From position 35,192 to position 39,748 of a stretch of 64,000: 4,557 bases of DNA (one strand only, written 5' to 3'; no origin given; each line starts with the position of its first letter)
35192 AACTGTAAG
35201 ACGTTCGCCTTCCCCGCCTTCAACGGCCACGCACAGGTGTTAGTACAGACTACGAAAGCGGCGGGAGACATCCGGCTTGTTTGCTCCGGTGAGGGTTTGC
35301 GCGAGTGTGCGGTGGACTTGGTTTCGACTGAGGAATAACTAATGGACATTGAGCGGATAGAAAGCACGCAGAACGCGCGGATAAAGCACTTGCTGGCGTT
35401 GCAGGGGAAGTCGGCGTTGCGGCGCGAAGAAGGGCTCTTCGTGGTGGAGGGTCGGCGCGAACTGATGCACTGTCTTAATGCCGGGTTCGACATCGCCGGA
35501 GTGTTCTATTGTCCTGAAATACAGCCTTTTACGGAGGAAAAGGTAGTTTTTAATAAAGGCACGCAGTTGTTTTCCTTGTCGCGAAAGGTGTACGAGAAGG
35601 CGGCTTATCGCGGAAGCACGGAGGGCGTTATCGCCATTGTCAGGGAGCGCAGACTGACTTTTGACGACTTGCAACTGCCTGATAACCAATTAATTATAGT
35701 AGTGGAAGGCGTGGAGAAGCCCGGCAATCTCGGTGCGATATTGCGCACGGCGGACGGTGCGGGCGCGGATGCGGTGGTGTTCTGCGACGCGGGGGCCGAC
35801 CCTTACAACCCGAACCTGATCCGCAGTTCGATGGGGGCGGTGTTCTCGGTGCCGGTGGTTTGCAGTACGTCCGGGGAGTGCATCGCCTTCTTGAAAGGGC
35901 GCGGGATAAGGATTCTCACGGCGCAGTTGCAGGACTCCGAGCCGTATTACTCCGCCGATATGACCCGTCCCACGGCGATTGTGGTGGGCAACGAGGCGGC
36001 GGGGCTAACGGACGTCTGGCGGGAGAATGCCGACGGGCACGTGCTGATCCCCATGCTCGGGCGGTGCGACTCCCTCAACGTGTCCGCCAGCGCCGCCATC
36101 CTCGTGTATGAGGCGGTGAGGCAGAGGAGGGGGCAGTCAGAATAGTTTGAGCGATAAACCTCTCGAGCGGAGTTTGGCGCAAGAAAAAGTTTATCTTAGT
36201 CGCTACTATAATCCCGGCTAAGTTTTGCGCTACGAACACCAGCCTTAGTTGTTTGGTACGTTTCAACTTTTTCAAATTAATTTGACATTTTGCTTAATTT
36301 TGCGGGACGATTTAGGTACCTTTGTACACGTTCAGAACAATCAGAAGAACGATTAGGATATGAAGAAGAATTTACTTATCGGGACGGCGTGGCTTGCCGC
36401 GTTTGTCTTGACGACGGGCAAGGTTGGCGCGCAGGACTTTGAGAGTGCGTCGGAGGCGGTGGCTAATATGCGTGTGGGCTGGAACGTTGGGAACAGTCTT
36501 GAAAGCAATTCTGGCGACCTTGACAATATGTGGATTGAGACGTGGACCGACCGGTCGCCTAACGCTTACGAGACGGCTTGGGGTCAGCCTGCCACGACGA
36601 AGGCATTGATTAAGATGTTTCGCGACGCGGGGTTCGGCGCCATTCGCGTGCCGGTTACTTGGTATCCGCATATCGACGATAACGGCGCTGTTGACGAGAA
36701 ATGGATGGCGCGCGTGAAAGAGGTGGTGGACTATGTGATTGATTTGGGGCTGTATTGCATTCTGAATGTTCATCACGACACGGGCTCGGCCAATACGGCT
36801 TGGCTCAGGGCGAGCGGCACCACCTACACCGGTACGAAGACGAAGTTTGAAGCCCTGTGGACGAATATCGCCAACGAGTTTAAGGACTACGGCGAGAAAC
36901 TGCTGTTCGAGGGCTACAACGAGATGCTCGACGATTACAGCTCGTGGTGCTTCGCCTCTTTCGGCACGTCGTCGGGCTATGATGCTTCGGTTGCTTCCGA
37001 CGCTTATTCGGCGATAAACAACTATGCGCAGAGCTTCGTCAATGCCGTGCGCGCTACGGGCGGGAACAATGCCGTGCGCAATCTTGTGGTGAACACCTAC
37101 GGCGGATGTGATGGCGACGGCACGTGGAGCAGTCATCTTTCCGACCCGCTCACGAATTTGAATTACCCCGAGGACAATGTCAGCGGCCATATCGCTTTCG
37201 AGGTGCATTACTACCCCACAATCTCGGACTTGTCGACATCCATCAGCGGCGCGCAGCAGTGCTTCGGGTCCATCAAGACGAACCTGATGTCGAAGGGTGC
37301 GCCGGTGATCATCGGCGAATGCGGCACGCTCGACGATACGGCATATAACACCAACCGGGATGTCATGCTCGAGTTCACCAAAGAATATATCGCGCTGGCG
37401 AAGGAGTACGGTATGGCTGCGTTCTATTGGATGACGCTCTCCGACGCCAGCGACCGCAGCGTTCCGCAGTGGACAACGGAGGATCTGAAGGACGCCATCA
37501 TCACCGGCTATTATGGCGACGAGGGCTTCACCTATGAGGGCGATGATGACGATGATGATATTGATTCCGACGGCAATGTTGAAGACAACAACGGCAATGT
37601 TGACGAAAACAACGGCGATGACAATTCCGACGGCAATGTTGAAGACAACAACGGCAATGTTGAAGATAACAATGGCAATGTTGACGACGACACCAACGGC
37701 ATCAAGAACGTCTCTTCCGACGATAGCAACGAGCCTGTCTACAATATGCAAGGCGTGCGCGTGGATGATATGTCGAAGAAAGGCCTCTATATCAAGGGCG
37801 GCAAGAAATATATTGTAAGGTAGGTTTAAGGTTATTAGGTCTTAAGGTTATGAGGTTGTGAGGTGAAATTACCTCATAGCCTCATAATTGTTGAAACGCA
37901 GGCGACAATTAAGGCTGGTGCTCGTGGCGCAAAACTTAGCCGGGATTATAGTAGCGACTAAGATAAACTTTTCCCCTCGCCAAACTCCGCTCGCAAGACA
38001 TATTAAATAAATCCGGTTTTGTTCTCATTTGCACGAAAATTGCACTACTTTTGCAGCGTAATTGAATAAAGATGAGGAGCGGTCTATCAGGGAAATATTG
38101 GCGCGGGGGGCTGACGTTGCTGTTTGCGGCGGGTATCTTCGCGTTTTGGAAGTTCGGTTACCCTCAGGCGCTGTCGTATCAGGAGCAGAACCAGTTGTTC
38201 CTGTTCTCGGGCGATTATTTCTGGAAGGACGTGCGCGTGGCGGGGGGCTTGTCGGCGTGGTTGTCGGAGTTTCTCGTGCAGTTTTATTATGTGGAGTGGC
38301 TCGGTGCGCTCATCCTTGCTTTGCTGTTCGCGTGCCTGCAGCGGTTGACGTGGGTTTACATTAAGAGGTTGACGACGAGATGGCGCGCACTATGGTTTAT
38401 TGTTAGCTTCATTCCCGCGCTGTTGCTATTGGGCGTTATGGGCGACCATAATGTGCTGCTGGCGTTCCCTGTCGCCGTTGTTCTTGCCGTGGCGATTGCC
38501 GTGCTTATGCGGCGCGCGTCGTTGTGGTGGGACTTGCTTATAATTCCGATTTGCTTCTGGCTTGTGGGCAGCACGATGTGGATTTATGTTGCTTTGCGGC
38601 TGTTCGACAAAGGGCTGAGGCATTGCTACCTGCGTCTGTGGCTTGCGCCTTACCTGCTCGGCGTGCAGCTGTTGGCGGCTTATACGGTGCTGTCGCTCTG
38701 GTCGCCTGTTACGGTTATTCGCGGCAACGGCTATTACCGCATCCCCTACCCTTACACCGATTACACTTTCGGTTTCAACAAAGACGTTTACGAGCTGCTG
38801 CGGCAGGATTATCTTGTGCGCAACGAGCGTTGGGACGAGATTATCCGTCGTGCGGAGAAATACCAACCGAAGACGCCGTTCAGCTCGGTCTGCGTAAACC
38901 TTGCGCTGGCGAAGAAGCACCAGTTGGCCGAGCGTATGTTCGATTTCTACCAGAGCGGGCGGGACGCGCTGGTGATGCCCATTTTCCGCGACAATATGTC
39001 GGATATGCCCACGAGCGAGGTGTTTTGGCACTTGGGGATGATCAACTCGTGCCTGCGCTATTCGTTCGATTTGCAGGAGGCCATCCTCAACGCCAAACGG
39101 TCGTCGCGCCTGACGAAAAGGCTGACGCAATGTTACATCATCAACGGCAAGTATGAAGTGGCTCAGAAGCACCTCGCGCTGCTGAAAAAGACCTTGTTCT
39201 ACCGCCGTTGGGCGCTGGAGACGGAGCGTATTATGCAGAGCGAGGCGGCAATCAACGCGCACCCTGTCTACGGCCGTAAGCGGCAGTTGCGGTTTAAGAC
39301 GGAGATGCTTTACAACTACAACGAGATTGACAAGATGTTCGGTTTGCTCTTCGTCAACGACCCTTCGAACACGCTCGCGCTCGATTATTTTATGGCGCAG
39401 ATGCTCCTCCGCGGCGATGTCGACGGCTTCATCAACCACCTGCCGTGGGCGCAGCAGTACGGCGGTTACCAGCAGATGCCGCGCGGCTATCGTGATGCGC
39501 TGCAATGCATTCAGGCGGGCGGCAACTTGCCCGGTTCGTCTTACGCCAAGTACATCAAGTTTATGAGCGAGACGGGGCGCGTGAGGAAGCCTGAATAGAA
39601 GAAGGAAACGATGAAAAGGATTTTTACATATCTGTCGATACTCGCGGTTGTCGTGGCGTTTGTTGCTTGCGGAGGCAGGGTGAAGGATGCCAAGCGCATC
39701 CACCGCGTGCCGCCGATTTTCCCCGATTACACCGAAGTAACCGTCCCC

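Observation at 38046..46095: Six-gene operon built on a tandemly duplicated pair of a polytopic membrane protein and a CXXCH propeller lipoprotein, with no assignable function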

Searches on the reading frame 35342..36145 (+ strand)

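Call 40: search_protein_families(library=pfam, max_evalue=0.001, proteins=[window:35342-36145:+])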
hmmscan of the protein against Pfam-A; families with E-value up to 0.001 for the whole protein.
window:35342-36145:+ (267 aa): 2 families
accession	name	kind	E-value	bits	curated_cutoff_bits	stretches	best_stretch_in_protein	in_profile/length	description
PF00588.24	SpoU_methylase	-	4.5e-37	127.7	29.7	1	117-256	2-142/142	SpoU rRNA Methylase family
PF22435.1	MRM3-like_sub_bind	-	4.5e-15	56.3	27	1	11-98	1-84/84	MRM3-like substrate binding domain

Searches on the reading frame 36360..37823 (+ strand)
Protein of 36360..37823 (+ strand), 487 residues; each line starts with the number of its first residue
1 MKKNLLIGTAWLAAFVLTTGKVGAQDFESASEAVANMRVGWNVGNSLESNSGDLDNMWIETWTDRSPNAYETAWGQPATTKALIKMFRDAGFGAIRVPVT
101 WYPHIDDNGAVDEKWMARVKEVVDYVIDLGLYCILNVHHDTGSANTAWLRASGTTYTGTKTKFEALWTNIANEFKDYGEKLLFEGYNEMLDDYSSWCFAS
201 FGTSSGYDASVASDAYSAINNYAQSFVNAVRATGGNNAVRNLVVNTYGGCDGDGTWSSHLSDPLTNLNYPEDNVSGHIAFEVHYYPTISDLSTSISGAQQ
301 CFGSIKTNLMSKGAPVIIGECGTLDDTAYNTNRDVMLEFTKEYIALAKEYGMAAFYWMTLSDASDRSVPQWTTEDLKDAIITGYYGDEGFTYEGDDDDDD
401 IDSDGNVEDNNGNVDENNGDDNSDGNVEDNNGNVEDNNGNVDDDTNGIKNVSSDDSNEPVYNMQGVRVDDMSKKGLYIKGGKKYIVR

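Call 40: search_protein_families(library=pfam, max_evalue=0.001, proteins=[window:36360-37823:+])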
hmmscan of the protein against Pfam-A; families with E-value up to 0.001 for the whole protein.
window:36360-37823:+ (487 aa): 1 family
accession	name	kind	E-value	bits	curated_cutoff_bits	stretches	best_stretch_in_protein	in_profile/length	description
PF00150.24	Cellulase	-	8.1e-55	186.7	23.5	1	68-358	11-267/272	Cellulase (glycosyl hydrolase family 5)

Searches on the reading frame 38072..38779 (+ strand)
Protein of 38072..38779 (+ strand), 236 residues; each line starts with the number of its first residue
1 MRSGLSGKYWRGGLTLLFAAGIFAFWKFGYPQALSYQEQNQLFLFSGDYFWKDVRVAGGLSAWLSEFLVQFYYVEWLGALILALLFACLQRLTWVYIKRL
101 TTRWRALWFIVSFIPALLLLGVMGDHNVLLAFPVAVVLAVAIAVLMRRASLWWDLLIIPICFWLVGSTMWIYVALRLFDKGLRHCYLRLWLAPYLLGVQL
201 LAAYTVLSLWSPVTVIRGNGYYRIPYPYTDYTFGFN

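Call 39: search_protein_families(library=pfam, max_evalue=10, proteins=[window:38072-38779:+])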
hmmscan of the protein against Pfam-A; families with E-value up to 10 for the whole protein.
seq(236 aa): 5 families
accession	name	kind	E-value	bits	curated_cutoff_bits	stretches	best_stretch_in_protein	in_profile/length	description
PF19529.4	DUF6057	-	1.4e-46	160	29.8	1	10-225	3-228/569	Family of unknown function (DUF6057)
PF00045.24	Hemopexin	-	0.092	13.1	21.3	1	36-52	6-22/45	Hemopexin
PF21314.2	TM_ErbB1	-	0.78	10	27.1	1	134-148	11-25/36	Epidermal growth factor receptor transmembrane-juxtamembrane segment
PF05767.17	Pox_A14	-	4.5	7.9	27.7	0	12-29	17-34/93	Poxvirus virion envelope protein A14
PF11694.13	DUF3290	-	5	7.5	31.3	1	75-122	16-63/144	Protein of unknown function (DUF3290)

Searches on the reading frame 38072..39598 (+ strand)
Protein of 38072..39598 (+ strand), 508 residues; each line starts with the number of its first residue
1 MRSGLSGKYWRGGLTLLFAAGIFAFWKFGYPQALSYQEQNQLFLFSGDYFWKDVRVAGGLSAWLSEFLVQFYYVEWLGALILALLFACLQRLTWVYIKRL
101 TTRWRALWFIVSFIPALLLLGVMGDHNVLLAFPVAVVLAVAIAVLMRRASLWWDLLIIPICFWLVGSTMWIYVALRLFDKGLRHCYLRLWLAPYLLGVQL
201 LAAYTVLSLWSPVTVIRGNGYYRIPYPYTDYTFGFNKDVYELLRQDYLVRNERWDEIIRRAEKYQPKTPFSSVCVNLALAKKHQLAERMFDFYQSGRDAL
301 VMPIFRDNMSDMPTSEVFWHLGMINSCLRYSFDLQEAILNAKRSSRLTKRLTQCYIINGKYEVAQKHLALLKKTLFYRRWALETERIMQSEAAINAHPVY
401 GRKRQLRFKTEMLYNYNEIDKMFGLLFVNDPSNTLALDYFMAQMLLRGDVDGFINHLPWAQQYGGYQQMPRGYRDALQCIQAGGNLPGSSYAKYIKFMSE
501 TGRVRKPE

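Call 3: search_protein_families(library=pfam, proteins=[window:38072-39598:+], max_evalue=0.01)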
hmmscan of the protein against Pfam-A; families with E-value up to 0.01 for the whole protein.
window:38072-39598:+ (508 aa): 1 family
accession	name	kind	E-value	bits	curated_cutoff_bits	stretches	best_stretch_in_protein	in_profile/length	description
PF19529.4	DUF6057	-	2e-121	407.1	29.8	1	10-485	3-518/569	Family of unknown function (DUF6057)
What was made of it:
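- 38072..39598 (+): memA: DUF6057 inner-membrane protein, 508 aa. Lacks two helices present in memB. C-terminal TPR-like domain of about 280 aa. PF19529 E 2e-121 (call 3).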

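Call 4: search_protein_families(library=ncbifam, proteins=[window:38072-39598:+], max_evalue=0.01)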
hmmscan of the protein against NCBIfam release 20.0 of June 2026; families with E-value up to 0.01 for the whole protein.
window:38072-39598:+ (508 aa): 0 families
